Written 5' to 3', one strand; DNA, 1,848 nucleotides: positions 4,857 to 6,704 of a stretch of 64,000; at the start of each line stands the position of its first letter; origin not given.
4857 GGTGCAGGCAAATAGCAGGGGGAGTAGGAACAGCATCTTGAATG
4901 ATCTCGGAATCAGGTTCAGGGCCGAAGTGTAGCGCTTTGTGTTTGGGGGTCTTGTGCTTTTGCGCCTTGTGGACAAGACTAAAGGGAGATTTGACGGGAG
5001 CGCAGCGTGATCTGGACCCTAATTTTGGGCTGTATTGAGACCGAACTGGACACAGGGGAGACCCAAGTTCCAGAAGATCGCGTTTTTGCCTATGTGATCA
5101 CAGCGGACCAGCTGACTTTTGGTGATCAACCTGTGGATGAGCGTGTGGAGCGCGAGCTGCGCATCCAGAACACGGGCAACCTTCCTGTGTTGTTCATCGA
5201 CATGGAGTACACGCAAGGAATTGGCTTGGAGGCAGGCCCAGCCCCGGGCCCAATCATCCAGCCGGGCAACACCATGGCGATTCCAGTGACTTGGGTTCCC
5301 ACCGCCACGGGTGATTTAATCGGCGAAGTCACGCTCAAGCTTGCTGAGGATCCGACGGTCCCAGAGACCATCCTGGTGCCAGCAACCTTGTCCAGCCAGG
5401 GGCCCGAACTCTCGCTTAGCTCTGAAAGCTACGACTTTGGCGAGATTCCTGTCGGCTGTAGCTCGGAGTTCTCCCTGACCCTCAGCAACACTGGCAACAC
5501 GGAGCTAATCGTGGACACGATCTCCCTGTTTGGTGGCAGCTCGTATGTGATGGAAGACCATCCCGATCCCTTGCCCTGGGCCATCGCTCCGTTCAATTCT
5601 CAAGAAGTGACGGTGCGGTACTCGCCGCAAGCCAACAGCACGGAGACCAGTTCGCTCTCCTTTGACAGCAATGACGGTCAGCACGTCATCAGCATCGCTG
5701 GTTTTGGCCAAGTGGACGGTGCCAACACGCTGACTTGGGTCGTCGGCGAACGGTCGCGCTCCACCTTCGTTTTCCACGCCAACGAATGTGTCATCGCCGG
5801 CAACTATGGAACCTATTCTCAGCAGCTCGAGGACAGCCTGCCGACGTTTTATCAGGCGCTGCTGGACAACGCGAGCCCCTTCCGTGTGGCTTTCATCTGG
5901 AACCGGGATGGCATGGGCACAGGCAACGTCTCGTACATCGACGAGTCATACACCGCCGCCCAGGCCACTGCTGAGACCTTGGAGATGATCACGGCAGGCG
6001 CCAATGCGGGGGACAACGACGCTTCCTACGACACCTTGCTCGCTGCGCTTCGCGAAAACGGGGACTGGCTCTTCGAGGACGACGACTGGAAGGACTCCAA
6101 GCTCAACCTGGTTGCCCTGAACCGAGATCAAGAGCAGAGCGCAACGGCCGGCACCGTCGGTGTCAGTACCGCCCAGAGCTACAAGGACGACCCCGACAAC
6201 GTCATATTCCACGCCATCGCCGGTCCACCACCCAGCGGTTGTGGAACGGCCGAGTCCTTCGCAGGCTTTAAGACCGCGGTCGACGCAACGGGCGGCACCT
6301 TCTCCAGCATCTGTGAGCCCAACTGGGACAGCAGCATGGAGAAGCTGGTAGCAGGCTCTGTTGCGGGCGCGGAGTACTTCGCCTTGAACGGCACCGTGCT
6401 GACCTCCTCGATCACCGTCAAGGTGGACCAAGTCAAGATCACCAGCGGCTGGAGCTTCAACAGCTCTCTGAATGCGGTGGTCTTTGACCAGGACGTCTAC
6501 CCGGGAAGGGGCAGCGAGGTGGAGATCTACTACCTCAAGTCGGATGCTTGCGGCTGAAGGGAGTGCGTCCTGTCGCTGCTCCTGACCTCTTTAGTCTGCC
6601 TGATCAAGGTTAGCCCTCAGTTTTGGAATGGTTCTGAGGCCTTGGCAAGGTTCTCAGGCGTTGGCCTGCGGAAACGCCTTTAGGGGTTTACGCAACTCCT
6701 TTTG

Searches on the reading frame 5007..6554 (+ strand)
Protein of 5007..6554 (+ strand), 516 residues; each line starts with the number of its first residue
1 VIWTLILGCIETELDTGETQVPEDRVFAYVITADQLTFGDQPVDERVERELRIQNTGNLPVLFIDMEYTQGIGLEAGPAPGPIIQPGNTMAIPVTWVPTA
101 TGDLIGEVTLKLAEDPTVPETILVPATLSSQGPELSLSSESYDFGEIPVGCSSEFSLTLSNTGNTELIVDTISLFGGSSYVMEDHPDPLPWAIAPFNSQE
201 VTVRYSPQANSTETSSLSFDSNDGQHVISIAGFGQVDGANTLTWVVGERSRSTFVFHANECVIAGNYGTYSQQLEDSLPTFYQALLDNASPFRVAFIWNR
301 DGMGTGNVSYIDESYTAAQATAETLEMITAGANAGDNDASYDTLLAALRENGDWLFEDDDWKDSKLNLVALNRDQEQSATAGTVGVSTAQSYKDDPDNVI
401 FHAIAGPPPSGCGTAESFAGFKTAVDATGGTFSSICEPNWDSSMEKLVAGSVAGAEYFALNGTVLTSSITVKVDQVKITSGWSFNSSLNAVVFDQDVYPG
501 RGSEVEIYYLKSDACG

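Call 56: search_protein_families(library=pfam, proteins=[window:5007-6554:+], max_evalue=0.00001)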
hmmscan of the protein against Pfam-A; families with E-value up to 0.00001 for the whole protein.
window:5007-6554:+ (516 aa): 5 families
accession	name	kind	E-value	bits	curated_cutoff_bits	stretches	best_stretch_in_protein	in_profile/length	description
PF22544.2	HYDIN_VesB_CFA65-like_Ig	-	2.1e-15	57.2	25.5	1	133-226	1-92/100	HYDIN/CFA65/VesB-like, Ig-like domain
PF15780.11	ASH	-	3.3e-12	46.9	27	0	140-224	12-93/98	Abnormal spindle-like microcephaly-assoc'd, ASPM-SPD-2-Hydin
PF22073.2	Cep192_D4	-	3.2e-08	34.2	35.5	0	133-234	2-111/112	Cep192 domain 4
PF07610.17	DUF1573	-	6.1e-08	33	26.1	0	136-230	2-94/98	Protein of unknown function (DUF1573)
PF24798.1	Ig-CFAP74_4th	-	9.7e-06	26.1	28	0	32-110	2-79/95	CFAP74 forth Ig-like domain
